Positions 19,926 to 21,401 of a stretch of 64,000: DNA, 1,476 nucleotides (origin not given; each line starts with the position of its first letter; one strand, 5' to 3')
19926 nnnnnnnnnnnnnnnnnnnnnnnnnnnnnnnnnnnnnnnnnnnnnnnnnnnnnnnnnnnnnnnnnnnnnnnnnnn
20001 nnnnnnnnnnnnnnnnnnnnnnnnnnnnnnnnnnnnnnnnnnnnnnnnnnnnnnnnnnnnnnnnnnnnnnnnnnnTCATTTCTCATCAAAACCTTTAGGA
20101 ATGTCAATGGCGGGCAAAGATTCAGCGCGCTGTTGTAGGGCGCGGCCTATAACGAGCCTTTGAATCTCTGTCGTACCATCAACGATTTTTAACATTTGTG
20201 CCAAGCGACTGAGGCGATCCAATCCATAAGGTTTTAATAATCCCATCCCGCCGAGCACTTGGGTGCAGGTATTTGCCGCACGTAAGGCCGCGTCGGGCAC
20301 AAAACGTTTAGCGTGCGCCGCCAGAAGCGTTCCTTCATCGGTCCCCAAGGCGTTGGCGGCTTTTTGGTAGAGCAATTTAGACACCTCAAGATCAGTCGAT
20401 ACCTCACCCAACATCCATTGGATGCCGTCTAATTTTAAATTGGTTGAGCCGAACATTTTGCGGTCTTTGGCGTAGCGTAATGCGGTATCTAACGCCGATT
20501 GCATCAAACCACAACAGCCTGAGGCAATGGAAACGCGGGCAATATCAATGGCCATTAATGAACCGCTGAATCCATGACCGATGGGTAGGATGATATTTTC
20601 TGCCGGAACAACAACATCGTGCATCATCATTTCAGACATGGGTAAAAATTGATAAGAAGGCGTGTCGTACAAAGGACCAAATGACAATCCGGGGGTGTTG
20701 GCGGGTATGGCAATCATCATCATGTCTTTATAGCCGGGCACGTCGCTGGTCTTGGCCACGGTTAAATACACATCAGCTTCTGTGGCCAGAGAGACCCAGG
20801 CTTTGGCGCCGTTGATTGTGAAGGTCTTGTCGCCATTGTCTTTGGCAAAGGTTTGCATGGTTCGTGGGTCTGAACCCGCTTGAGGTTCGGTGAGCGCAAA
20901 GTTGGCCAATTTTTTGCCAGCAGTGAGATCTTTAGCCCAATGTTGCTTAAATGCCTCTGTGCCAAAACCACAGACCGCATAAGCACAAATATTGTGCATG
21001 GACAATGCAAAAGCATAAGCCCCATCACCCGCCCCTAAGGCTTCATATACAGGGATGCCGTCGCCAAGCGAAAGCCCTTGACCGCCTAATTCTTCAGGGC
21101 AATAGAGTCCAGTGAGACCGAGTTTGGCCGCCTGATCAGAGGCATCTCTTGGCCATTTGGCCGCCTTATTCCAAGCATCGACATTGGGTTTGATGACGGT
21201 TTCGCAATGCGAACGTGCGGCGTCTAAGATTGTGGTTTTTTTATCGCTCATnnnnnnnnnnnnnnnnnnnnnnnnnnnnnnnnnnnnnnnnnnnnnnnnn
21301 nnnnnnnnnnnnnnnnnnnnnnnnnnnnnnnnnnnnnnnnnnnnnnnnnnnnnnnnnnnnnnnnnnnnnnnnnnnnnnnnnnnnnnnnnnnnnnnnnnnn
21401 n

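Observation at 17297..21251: Operon-like trio of acyl-CoA dehydrogenase, stand-alone GcvT-family aminomethyltransferase and AMP-forming acyl-CoA ligase: a candidate dmdC-dmdA-dmdB DMSP demethylation module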

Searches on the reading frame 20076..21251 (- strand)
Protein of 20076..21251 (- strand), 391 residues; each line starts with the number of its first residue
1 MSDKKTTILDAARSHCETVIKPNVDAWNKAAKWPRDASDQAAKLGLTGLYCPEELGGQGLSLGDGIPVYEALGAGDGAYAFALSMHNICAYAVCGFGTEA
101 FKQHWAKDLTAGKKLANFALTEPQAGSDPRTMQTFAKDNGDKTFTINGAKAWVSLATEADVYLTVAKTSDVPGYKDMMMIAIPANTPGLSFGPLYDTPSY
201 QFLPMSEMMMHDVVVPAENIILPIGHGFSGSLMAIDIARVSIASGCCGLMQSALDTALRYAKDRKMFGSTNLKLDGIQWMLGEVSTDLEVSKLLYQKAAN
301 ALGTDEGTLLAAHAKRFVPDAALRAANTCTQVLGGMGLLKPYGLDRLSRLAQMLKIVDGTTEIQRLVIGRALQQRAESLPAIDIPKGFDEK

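Call 4: search_protein_families(library=ncbifam, proteins=[window:20076-21251:-], max_evalue=0.00001)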
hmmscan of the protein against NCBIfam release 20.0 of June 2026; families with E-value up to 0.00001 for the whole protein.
window:20076-21251:- (391 aa): 20 families
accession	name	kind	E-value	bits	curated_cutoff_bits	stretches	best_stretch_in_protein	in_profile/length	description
NF042972.1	AcrlCoAredClosAcrC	equivalog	1.2e-73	248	640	1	2-372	6-376/378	acryloyl-CoA reductase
NF042439.1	SulpropCoADesulf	equivalog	3e-55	187.5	600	1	11-372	3-370/379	3-sulfinopropanoyl-CoA desulfinase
NF045552.1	GlutCoADH_Des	equivalog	2.1e-53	181.9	470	1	2-369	6-376/387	glutaryl-CoA dehydrogenase Acd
NF045652.1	ProlPCPDhRedW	equivalog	2.3e-51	174.8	650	1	35-373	34-374/376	L-prolyl-[peptidyl-carrier protein] dehydrogenase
NF043006.1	CyhCrbnylCoADH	equivalog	1.2e-47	162.7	650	1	5-375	8-378/380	cyclohexane-1-carbonyl-CoA dehydrogenase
NF053553.1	prodigi_MBC_PigA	equivalog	1.3e-47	162.8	500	1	2-372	6-379/381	prodigiosin MBC biosynthesis dehydrogenase PigA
NF058590.1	AcCoDHFadEBacil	equivalog_domain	7.3e-43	146.9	600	1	2-301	22-319/586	acyl-CoA dehydrogenase FadE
NF008997.0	PRK12341.1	equivalog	3.5e-37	128.4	537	1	22-374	27-378/382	acyl-CoA dehydrogenase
TIGR03207.1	cyc_hxne_CoA_dh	equivalog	3.7e-36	124.6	575.35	1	3-371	3-370/372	cyclohexanecarboxyl-CoA dehydrogenase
NF002885.1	PRK03354.1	equivalog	4.5e-27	95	540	1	30-373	35-374/378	crotonobetainyl-CoA dehydrogenase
NF049984.1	Rv1679_FadE16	equivalog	2.5e-25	89.5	600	1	7-372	7-365/371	Rv1679 family acyl-CoA dehydrogenase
NF052270.1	Staph_DH_FadE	equivalog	1e-24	87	600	1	81-373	104-394/400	acyl-CoA dehydrogenase FadE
NF007000.1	PRK09463.1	subfamily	6.9e-17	61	600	1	24-339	62-399/726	acyl-CoA dehydrogenase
TIGR04022.1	sulfur_SfnB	equivalog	6.2e-14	51.7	430.9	1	7-353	9-361/391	SfnB family sulfur acquisition oxidoreductase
TIGR03203.1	pimD_small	equivalog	1.9e-12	47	652.7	1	31-340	36-344/378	pimeloyl-CoA dehydrogenase small subunit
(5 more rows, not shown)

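Call 5: search_protein_families(library=pfam, proteins=[window:20076-21251:-], max_evalue=0.00001)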
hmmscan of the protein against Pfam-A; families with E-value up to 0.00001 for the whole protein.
window:20076-21251:- (391 aa): 3 families
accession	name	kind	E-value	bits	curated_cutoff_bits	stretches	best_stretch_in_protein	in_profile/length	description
PF00441.29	Acyl-CoA_dh_1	-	4.2e-32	111.8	22.4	1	225-372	1-149/150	Acyl-CoA dehydrogenase, C-terminal domain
PF02770.24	Acyl-CoA_dh_M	-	3.1e-23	82.2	33.3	1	118-213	2-97/97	Acyl-CoA dehydrogenase, middle domain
PF02771.21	Acyl-CoA_dh_N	-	7.5e-23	81.5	22.9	1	3-113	2-113/113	Acyl-CoA dehydrogenase, N-terminal domain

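Call 8: search_solved_structures(query=window:20076-21251:-, max_evalue=1e-30)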
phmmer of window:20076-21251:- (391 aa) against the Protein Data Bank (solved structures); distinct sequences matched with E-value up to 1e-30: 59.
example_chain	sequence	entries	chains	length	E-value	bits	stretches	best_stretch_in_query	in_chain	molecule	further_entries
1buc_A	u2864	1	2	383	3.7e-56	193.7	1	7-372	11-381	BUTYRYL-COA DEHYDROGENASE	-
4l1f_A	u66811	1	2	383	8.5e-56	192.6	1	5-373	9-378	Acyl-CoA dehydrogenase domain protein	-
1rx0_A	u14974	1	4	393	6.2e-55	189.7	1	19-374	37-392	Acyl-CoA dehydrogenase family member 8, mitochondrial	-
5ol2_C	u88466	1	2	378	4.4e-54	186.9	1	11-371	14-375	Acyl-CoA dehydrogenase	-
3nf4_A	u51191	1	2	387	7.3e-54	186.2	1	6-372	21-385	acyl-CoA dehydrogenase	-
2dvl_A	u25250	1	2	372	1.5e-52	181.8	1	4-372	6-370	Acyl-CoA dehydrogenase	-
1ws9_A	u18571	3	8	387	1e-51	179.1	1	8-373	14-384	acyl-CoA dehydrogenase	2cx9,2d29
4n5f_A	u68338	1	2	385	2.4e-51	177.9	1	5-372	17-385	Putative acyl-CoA dehydrogenase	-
1jqi_A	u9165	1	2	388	9.6e-51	175.9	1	12-372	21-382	short chain acyl-CoA dehydrogenase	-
2vig_A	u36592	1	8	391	3.1e-50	174.3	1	8-373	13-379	SHORT-CHAIN SPECIFIC ACYL-COA DEHYDROGENASE,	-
7y0a_A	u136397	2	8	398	3.9e-50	173.9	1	8-374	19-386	Short-chain specific acyl-CoA dehydrogenase, mitochondrial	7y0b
6fah_C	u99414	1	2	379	6.4e-50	173.2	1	9-372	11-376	Caffeyl-CoA reductase-Etf complex subunit CarC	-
8sgs_A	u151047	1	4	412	8.1e-50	172.9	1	8-372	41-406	Short-chain specific acyl-CoA dehydrogenase, mitochondrial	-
4m9a_A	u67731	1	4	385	1.6e-49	171.9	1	5-372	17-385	Acyl-CoA dehydrogenase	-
4p13_A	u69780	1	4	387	1.2e-48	169.1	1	11-370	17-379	Medium-chain specific acyl-CoA dehydrogenase, mitochondrial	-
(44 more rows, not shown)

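Call 17: find_homologous_proteins(query=window:20076-21251:-, max_evalue=1e-40)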
Query window:20076-21251:- (391 aa): 1249 proteins with E <= 1e-40 among 8000 candidates; the best 120 are listed.
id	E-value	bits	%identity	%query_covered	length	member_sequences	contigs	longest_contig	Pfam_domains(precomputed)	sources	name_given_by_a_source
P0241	2.9e-257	871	99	100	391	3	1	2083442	PF02770.25,PF00441.30,PF02771.22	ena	-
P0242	5.1e-205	699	79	100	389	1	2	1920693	PF02770.25,PF00441.30,PF02771.22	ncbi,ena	-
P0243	2.8e-200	683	77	100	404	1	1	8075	PF02770.25,PF00441.30,PF02771.22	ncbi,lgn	ncbi:MAG: acyl-CoA dehydrogenase family protein [Pseudomonadota bacterium]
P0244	6.9e-199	678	76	100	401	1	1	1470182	PF02770.25,PF00441.30,PF08028.17,PF02771.22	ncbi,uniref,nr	ncbi:acyl-CoA dehydrogenase family protein [Cognatiyoonia sp. IB215446]|uniref:acyl-CoA dehydrogenas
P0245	1.7e-198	677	77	100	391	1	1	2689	PF02770.25,PF00441.30,PF02771.22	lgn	-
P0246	3.2e-198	676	77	100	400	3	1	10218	PF02770.25,PF00441.30,PF08028.17,PF02771.22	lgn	-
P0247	2.0e-197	674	77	100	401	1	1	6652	PF02770.25,PF00441.30,PF08028.17,PF02771.22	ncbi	ncbi:MAG: acyl-CoA dehydrogenase family protein [Pseudomonadota bacterium]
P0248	2.8e-197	673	76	100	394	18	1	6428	PF02770.25,PF00441.30,PF02771.22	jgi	jgi:alkylation response protein AidB-like acyl-CoA dehydrogenase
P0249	3.1e-197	673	76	100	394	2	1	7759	PF02770.25,PF00441.30,PF02771.22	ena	-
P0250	3.3e-197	673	76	100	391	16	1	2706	PF02770.25,PF00441.30,PF08028.17,PF02771.22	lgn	-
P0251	4.3e-197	672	76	100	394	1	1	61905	PF02770.25,PF00441.30,PF02771.22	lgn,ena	-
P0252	5.3e-197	672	76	100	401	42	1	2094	PF02770.25,PF00441.30,PF08028.17,PF02771.22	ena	-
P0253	5.3e-197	672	76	100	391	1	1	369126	PF02770.25,PF00441.30,PF08028.17,PF02771.22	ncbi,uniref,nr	ncbi:acyl-CoA dehydrogenase family protein [Neptunicoccus cionae]|uniref:acyl-CoA dehydrogenase fami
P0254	6.1e-197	672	77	100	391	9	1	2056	PF02770.25,PF00441.30,PF02771.22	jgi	jgi:hypothetical protein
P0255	8.4e-197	672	76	100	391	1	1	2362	PF02770.25,PF00441.30,PF08028.17,PF02771.22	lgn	-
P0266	6.0e-196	669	75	99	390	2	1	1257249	PF02770.25,PF00441.30,PF02771.22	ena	-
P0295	3.3e-194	663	75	100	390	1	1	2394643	PF02770.25,PF00441.30,PF02771.22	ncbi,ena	-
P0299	4.2e-194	663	76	99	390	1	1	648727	PF02770.25,PF00441.30,PF02771.22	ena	-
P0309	1.1e-193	661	76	100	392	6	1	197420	PF02770.25,PF00441.30,PF08028.17,PF02771.22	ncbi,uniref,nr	ncbi:acyl-CoA dehydrogenase family protein [Ruegeria atlantica]|uniref:acyl-CoA dehydrogenase family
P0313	1.6e-193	661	74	99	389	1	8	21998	PF02770.25,PF00441.30,PF02771.22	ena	-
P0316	2.4e-193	660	75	100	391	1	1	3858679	PF02770.25,PF00441.30,PF08028.17,PF02771.22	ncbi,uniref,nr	ncbi:acyl-CoA dehydrogenase [Roseovarius faecimaris]|uniref:Acyl-CoA dehydrogenase n=1 Tax=Roseovari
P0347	2.1e-192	657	75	100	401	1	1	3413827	PF02770.25,PF00441.30,PF08028.17,PF02771.22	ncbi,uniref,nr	ncbi:acyl-CoA dehydrogenase family protein [Thalassobacter stenotrophicus]|uniref:acyl-CoA dehydroge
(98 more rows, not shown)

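Call 19: find_encoding_contigs(protein=P0242, flank=8000, max_places=3)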
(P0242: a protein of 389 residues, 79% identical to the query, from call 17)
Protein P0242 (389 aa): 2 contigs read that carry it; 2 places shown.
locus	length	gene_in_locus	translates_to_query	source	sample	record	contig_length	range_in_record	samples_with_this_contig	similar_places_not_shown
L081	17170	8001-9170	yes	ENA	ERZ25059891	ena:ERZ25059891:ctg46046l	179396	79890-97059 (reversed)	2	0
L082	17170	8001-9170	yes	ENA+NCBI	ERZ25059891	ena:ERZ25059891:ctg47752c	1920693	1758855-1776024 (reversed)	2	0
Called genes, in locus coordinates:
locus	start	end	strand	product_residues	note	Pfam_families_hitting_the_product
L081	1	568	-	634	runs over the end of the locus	PF13522:GATase_6, PF13537:GATase_7, PF00733:Asn_synthase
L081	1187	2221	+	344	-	PF01244:Peptidase_M19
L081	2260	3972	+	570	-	-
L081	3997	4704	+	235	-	-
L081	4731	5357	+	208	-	PF01810:LysE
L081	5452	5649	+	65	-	-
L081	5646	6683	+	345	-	PF00528:BPD_transp_1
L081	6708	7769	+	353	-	PF00005:ABC_tran, PF13304:AAA_21 (faint)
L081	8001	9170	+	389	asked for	PF02771:Acyl-CoA_dh_N, PF02770:Acyl-CoA_dh_M, PF00441:Acyl-CoA_dh_1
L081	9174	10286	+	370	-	PF01571:GCV_T, PF08669:GCV_T_C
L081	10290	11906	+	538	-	PF00501:AMP-binding, PF13193:AMP-binding_C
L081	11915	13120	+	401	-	PF01321:Creatinase_N, PF00557:Peptidase_M24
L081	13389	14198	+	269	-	PF02219:MTHFR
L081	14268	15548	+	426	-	PF01571:GCV_T, PF08669:GCV_T_C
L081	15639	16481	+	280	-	-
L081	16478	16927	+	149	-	PF00583:Acetyltransf_1, PF13673:Acetyltransf_10 (weak), PF13508:Acetyltransf_7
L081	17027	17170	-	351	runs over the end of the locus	PF03969:AFG1_ATPase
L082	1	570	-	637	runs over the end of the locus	PF13522:GATase_6, PF13537:GATase_7, PF00733:Asn_synthase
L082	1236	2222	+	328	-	PF01244:Peptidase_M19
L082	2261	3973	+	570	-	-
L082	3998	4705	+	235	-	-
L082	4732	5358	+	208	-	PF01810:LysE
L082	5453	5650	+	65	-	-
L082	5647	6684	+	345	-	PF00528:BPD_transp_1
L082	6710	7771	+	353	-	PF00005:ABC_tran, PF13304:AAA_21 (faint)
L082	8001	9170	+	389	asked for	PF02771:Acyl-CoA_dh_N, PF02770:Acyl-CoA_dh_M, PF00441:Acyl-CoA_dh_1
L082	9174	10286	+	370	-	PF01571:GCV_T, PF08669:GCV_T_C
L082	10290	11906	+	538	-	PF00501:AMP-binding, PF13193:AMP-binding_C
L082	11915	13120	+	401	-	PF01321:Creatinase_N, PF00557:Peptidase_M24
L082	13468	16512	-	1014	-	-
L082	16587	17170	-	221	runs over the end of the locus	-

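Call 20: find_encoding_contigs(protein=P0295, flank=8000, max_places=3)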
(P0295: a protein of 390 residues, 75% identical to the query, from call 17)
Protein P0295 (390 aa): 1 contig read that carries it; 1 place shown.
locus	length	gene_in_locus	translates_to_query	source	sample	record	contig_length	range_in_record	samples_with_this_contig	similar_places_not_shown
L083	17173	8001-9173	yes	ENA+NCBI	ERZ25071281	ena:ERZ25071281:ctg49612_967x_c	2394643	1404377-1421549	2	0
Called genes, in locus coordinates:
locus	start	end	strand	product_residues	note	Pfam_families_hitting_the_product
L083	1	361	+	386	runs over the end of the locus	PF00438:S-AdoMet_synt_N, PF02772:S-AdoMet_synt_M, PF02773:S-AdoMet_synt_C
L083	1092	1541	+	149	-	PF13274:SocA_Panacea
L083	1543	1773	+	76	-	-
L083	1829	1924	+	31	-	-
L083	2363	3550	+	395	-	-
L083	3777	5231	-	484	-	PF02661:Fic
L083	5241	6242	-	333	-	PF02826:2-Hacid_dh_C, PF03446:NAD_binding_2 (weak), PF03807:F420_oxidored (weak), PF07991:KARI_N, PF01450:KARI_C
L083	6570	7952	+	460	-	PF04413:Glycos_transf_N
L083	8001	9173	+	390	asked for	PF02771:Acyl-CoA_dh_N, PF02770:Acyl-CoA_dh_M, PF00441:Acyl-CoA_dh_1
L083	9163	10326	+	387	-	PF01571:GCV_T, PF08669:GCV_T_C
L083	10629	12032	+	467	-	-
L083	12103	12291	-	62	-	-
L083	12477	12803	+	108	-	PF01491:Frataxin_Cyay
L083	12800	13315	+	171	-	PF03938:OmpH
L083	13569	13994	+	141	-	PF22817:ApeP-like (weak), PF07977:FabA, PF22818:ApeI-like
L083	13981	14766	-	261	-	PF00248:Aldo_ket_red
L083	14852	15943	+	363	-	PF02653:BPD_transp_2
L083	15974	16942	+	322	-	PF02653:BPD_transp_2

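Call 21: find_encoding_contigs(protein=P0309, flank=8000, max_places=3)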
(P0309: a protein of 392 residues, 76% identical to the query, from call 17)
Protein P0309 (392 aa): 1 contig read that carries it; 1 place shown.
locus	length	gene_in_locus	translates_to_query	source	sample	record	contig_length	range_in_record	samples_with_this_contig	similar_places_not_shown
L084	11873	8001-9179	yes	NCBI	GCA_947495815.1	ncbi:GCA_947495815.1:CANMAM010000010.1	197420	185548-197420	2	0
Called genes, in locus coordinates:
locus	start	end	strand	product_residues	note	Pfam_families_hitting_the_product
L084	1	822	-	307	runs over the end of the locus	PF00126:HTH_1, PF03466:LysR_substrate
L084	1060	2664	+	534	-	PF00501:AMP-binding, PF13193:AMP-binding_C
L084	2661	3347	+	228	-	PF16867:DMSP_lyase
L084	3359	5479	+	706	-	PF00378:ECH_1, PF16113:ECH_2, PF02737:3HCDH_N, PF03446:NAD_binding_2 (faint), PF00725:3HCDH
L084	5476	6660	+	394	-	PF00108:Thiolase_N, PF02803:Thiolase_C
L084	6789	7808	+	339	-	PF12625:Arabinose_bd, PF12833:HTH_18, PF00165:HTH_AraC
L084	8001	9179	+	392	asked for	PF02771:Acyl-CoA_dh_N, PF02770:Acyl-CoA_dh_M, PF00441:Acyl-CoA_dh_1, PF08028:Acyl-CoA_dh_2 (weak)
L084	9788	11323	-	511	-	PF00383:dCMP_cyt_deam_1, PF14437:MafB19-deam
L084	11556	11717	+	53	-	-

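Call 30: search_protein_families(library=ncbifam, proteins=[L082:9174-10286:+, L082:10290-11906:+, L082:11915-13120:+, L083:9163-10326:+, L084:1060-2664:+, L084:2661-3347:+], max_evalue=1e-20)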
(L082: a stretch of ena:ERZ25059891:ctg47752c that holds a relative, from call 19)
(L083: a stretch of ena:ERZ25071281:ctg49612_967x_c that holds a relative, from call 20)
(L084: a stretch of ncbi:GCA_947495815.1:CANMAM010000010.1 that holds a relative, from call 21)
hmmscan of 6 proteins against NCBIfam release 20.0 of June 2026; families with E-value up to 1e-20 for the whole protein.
L082:9174-10286:+ (370 aa): 6 families
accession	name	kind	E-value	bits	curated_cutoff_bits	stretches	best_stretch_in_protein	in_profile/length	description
NF009133.0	PRK12486.1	equivalog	2.2e-158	527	410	1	7-367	4-365/369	dimethylsulfoniopropionate demethylase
NF053776.1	TmaoDeMthMsil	equivalog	2e-53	182.1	1100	1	13-354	383-734/763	trimethylamine N-oxide demethylase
NF001567.0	PRK00389.1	subfamily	4.8e-48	163.9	300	1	17-370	5-352/359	glycine cleavage system aminomethyltransferase GcvT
TIGR00528.1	gcvT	equivalog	2.7e-37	128.6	235.85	1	33-368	18-357/362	glycine cleavage system aminomethyltransferase GcvT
NF010093.0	PRK13579.1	equivalog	2.4e-33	115.4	459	1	41-370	34-363/371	glycine cleavage system aminomethyltransferase GcvT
TIGR01372.1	soxA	subfamily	1.4e-25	89.3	1164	1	46-368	645-984/996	sarcosine oxidase subunit alpha family protein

L082:10290-11906:+ (538 aa): 75 families (the best 25 are shown)
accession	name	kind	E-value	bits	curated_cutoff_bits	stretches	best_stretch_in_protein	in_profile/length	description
NF006020.0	PRK08162.1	subfamily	6.3e-242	803.8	677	1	3-538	3-539/545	acyl-CoA synthetase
NF004837.0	PRK06187.1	subfamily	9.9e-137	456.4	476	1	14-538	3-523/531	long-chain-fatty-acid--CoA ligase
NF005426.0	PRK07008.1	equivalog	1.5e-93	314.3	822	1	43-538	42-536/545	3-(methylthio)propionyl-CoA ligase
NF004674.0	PRK06018.1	subfamily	4e-90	303.1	766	1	46-538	41-535/544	long-chain-fatty-acid--CoA ligase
NF006182.0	PRK08316.1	subfamily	2.9e-89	299.9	663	1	24-537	16-517/523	fatty acyl-CoA synthetase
NF005801.1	PRK07656.1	equivalog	3.7e-84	283.2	657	1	24-534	6-500/500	FadD3 family acyl-CoA ligase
NF004808.0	PRK06155.1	equivalog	2.6e-81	273.5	722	1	23-536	25-521/542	ATP-dependent acyl-CoA ligase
NF002966.0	PRK03640.1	equivalog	5e-81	272.7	556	1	24-535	7-478/483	o-succinylbenzoate--CoA ligase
NF005307.0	PRK06839.1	equivalog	2.1e-80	270.8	748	1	33-538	16-494/496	o-succinylbenzoate--CoA ligase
NF009233.0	PRK12583.1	subfamily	7.5e-80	268.9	832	1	183-536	202-549/558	fatty acid CoA ligase family protein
NF004797.0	PRK06145.1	equivalog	2.5e-79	266.9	850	1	33-537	16-495/499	acyl-CoA synthetase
NF005676.0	PRK07470.1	equivalog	6.9e-79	265.9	774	1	23-537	24-529/544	acyl-CoA synthetase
NF006181.0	PRK08314.1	subfamily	7.4e-76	255.6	705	1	3-536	5-553/563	long-chain-fatty-acid--CoA ligase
NF052269.1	Staph_lig_FadD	equivalog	2.3e-74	250.5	650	1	24-535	5-491/499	long-chain-fatty-acid--CoA ligase FadD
TIGR01923.1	menE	equivalog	8.4e-73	245.7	330.15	1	46-530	1-439/442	o-succinylbenzoate--CoA ligase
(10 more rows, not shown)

L082:11915-13120:+ (401 aa): 1 family
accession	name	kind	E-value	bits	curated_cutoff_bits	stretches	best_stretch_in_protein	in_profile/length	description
NF040821.1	dipep_PepQ_Arch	equivalog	1e-22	80.7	630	1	29-389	4-339/346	Xaa-Pro dipeptidase PepQ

L083:9163-10326:+ (387 aa): 6 families
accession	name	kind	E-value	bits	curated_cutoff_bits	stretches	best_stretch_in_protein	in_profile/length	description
NF009133.0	PRK12486.1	equivalog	5.6e-164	545.4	410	1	21-384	4-367/369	dimethylsulfoniopropionate demethylase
NF001567.0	PRK00389.1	subfamily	3.2e-53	181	300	1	30-387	4-354/359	glycine cleavage system aminomethyltransferase GcvT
NF053776.1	TmaoDeMthMsil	equivalog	4.5e-49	167.7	1100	1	27-385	383-753/763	trimethylamine N-oxide demethylase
TIGR00528.1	gcvT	equivalog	3.1e-38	131.6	235.85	1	32-387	4-361/362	glycine cleavage system aminomethyltransferase GcvT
NF010093.0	PRK13579.1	equivalog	4.6e-37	127.7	459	1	31-387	11-365/371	glycine cleavage system aminomethyltransferase GcvT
TIGR01372.1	soxA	subfamily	3.5e-25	88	1164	1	61-385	646-986/996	sarcosine oxidase subunit alpha family protein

L084:1060-2664:+ (534 aa): 70 families (the best 25 are shown)
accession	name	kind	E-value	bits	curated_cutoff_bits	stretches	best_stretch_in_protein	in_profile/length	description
NF004837.0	PRK06187.1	subfamily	8.9e-165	548.9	476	1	11-529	4-525/531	long-chain-fatty-acid--CoA ligase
NF005426.0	PRK07008.1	equivalog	2.6e-113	379.5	822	1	13-526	12-535/545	3-(methylthio)propionyl-CoA ligase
NF004674.0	PRK06018.1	subfamily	3.1e-113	379.4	766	1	13-527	8-535/544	long-chain-fatty-acid--CoA ligase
NF006020.0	PRK08162.1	subfamily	7.8e-85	285.2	677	1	27-530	32-542/545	acyl-CoA synthetase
NF006182.0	PRK08316.1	subfamily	2.8e-72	243.9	663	1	20-528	16-519/523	fatty acyl-CoA synthetase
NF004143.0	PRK05620.1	equivalog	1.2e-71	241.7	852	1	37-527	35-556/576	long-chain fatty-acid--CoA ligase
TIGR01923.1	menE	equivalog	7.4e-61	206.3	330.15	1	42-520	1-440/442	o-succinylbenzoate--CoA ligase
NF002966.0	PRK03640.1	equivalog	9.9e-60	202.5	556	1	34-525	21-479/483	o-succinylbenzoate--CoA ligase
NF005801.1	PRK07656.1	equivalog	8.5e-59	199.5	657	1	29-522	15-499/500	FadD3 family acyl-CoA ligase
NF005307.0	PRK06839.1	equivalog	1.4e-58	198.7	748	1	36-522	23-489/496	o-succinylbenzoate--CoA ligase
NF005857.1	PRK07786.1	exception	3.2e-57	194.2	733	1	41-524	35-510/513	fatty-acid--CoA ligase FadD5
NF052269.1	Staph_lig_FadD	equivalog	8.5e-56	189.3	650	1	38-527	25-494/499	long-chain-fatty-acid--CoA ligase FadD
NF005676.0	PRK07470.1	equivalog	1.4e-55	188.9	774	1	33-533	39-536/544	acyl-CoA synthetase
NF005702.0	PRK07514.1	subfamily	4.2e-55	187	558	1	27-526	16-500/506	malonyl-CoA synthase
NF004114.0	PRK05605.1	equivalog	1.1e-54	185.8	766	1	160-530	214-573/575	long-chain-fatty-acid--CoA ligase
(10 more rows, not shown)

L084:2661-3347:+ (228 aa): 0 families

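Call 35: find_related_loci(query=window:20076-21251:-, collection=metagenome_contigs, flank=7000)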
Query window:20076-21251:- (391 aa) in metagenome_contigs; peptide patterns used: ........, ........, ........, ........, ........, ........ (x = any residue, [..] = any of these).
63 stretches matched a pattern; 2 encode a relative of the query (tblastn E <= 1e-3); 2 distinct loci.
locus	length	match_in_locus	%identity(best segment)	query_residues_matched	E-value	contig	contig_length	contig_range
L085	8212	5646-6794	75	8-390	0e+0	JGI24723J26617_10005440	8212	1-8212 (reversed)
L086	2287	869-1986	80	1-390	1e-124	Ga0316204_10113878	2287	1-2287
